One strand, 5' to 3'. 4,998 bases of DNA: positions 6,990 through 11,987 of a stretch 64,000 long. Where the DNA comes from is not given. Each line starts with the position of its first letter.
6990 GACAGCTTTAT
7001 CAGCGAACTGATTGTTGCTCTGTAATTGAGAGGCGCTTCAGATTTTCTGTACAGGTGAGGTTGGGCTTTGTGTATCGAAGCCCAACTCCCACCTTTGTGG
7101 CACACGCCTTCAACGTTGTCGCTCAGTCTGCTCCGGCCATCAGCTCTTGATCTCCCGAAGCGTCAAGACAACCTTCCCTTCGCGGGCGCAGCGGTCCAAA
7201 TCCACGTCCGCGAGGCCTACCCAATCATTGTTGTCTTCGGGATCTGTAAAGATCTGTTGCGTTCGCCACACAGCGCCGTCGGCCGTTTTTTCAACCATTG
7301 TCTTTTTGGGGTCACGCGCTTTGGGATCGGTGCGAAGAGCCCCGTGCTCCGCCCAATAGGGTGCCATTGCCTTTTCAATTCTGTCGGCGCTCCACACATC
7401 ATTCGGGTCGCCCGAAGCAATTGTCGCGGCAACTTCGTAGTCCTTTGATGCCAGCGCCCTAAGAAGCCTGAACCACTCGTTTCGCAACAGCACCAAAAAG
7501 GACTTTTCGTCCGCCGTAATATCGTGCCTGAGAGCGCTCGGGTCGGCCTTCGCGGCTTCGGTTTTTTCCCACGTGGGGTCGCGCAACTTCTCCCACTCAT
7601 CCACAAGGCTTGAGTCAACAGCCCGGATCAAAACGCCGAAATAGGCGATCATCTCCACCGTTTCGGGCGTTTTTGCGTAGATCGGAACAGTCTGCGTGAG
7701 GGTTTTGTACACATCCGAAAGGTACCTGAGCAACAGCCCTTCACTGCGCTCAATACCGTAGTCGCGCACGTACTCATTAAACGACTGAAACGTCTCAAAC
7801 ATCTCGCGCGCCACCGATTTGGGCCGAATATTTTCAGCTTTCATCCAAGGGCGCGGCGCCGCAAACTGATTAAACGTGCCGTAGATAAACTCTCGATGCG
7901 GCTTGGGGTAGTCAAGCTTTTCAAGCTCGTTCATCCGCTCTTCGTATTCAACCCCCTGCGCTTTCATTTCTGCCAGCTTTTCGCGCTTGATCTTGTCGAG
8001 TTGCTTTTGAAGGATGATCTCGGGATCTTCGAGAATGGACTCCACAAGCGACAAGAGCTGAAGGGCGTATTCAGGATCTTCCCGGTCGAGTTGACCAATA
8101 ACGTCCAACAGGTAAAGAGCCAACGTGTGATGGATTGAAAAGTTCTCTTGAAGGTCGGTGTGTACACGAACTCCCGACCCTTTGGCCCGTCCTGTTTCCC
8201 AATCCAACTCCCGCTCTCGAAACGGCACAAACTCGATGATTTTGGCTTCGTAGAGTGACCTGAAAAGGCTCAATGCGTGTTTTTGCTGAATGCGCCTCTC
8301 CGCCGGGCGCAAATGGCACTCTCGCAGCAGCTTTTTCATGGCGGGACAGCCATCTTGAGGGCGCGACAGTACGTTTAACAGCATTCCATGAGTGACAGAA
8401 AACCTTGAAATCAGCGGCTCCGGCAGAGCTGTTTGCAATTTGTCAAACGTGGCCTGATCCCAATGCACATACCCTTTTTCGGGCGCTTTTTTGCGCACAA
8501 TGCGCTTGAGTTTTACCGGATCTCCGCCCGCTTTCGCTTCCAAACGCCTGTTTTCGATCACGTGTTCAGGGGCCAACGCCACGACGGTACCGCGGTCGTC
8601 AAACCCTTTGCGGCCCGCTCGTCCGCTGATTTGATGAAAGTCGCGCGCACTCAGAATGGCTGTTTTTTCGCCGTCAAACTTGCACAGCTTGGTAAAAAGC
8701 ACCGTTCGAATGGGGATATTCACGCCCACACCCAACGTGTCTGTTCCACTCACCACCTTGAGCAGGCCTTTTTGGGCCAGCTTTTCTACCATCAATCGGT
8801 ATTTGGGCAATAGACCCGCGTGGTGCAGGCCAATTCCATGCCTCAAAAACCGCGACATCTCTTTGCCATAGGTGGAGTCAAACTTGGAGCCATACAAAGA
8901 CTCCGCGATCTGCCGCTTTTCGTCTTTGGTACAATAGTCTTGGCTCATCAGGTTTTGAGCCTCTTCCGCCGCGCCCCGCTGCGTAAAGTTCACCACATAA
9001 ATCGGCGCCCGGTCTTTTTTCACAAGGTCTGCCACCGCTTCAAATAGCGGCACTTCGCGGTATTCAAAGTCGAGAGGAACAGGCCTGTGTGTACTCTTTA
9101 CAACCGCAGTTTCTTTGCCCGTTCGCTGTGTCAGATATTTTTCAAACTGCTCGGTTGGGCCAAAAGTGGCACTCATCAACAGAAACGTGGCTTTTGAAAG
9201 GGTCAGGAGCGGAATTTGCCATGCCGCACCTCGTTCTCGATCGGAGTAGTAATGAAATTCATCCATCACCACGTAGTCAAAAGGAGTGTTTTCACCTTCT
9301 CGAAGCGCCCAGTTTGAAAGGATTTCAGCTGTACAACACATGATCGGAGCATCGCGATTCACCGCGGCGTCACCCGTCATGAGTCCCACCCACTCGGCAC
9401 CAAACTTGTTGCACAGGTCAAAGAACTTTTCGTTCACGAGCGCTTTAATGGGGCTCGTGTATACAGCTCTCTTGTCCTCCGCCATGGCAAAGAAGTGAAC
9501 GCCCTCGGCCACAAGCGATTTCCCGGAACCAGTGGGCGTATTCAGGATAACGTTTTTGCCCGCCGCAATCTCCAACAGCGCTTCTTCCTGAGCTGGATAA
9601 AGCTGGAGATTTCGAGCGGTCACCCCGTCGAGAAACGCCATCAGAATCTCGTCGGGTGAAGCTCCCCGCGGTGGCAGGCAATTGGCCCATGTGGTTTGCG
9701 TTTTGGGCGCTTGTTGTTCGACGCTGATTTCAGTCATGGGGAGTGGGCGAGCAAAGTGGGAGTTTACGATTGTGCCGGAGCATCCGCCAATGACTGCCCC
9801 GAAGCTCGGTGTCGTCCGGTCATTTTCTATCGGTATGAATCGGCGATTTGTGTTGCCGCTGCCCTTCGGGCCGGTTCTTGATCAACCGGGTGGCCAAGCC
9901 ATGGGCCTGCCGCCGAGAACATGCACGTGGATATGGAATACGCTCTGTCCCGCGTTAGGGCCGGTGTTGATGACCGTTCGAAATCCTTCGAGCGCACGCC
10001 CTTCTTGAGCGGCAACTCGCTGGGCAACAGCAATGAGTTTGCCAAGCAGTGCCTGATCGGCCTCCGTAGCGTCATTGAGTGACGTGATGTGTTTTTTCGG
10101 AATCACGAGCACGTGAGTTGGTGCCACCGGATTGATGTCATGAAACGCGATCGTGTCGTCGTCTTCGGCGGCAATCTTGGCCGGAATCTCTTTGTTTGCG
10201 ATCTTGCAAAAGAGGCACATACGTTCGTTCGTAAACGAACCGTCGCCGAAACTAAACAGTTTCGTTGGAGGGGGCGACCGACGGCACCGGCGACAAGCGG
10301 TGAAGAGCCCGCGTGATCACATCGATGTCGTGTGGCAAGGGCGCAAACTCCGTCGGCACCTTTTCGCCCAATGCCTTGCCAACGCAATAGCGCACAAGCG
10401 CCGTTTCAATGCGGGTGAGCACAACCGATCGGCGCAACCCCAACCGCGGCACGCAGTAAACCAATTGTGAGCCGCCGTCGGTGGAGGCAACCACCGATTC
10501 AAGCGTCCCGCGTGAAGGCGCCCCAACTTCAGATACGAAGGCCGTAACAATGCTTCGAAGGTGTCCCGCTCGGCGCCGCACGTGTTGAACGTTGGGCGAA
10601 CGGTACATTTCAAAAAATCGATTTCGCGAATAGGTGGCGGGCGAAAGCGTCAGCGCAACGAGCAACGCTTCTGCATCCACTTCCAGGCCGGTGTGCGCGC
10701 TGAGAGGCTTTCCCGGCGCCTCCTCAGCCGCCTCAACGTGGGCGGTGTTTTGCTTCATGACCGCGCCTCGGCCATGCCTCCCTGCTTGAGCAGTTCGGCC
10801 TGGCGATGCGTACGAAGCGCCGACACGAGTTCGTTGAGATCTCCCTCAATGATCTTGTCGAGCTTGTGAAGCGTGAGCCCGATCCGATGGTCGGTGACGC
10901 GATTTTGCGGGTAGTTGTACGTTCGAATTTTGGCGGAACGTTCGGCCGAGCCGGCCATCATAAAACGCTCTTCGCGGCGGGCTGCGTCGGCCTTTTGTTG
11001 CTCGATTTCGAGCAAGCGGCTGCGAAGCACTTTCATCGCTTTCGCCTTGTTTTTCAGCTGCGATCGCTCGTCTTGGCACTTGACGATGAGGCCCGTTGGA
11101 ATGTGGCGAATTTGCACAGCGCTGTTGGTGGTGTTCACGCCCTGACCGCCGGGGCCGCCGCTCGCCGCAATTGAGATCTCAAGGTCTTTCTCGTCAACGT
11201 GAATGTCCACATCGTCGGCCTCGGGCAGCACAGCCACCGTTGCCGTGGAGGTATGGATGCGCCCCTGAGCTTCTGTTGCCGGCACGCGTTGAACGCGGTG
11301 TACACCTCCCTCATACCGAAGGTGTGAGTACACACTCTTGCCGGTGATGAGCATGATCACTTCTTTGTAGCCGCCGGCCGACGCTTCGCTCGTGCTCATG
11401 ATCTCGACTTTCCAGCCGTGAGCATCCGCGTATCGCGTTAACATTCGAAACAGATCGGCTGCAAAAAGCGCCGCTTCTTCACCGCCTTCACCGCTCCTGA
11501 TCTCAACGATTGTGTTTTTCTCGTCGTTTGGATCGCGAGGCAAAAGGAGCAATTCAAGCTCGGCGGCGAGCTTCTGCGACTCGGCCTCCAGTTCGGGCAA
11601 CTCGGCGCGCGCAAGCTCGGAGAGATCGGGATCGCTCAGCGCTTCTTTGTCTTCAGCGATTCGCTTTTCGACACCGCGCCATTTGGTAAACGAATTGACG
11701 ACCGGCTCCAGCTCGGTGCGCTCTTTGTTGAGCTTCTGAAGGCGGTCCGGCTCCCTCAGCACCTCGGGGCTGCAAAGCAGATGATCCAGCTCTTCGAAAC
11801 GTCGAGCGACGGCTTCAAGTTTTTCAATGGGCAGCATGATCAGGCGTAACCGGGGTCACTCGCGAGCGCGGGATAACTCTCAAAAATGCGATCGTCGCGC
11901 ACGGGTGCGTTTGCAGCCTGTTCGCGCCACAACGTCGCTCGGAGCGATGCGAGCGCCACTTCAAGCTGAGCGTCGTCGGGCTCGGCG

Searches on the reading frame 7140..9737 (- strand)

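Call 96: search_protein_families(library=pfam, proteins=[window:7140-9737:-], max_evalue=0.0001)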
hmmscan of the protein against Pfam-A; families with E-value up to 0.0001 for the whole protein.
window:7140-9737:- (865 aa): 5 families
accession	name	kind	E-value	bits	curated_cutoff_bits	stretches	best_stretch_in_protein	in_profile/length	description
PF12029.13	DUF3516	-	2.4e-162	541.7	25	1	389-861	1-462/464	Domain of unknown function (DUF3516)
PF00270.35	DEAD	-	1.1e-18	67.9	26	1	48-193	2-161/167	DEAD/DEAH box helicase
PF22527.2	DEXQc_Suv3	-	3.5e-09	36.8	27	1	67-184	20-125/154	DEXQ-box helicase domain of Suv3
PF04851.21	ResIII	-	6.9e-08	33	22.5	1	44-192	2-162/164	Type III restriction enzyme, res subunit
PF00271.37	Helicase_C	-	5.7e-06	27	23.5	1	299-378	39-110/110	Helicase conserved C-terminal domain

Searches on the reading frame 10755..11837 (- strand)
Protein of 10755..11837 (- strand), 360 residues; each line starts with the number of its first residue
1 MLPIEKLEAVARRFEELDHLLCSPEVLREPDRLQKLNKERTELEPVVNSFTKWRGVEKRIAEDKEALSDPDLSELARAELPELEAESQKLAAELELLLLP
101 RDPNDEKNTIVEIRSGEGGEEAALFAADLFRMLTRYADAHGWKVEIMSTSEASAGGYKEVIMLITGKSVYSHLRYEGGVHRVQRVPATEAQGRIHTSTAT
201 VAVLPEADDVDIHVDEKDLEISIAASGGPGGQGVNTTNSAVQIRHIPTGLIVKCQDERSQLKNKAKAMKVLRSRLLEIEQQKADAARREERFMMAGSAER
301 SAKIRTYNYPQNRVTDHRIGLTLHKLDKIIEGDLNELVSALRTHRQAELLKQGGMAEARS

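Call 96: search_protein_families(library=pfam, proteins=[window:10755-11837:-], max_evalue=0.0001)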
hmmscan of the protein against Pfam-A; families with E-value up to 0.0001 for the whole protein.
window:10755-11837:- (360 aa): 2 families
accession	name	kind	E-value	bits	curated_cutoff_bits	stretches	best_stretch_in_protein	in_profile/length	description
PF03462.23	PCRF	-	3e-73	246.2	24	1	11-201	2-194/194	PCRF domain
PF00472.26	RF-1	-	5.4e-39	133.2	35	1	209-318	2-116/116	RF-1 domain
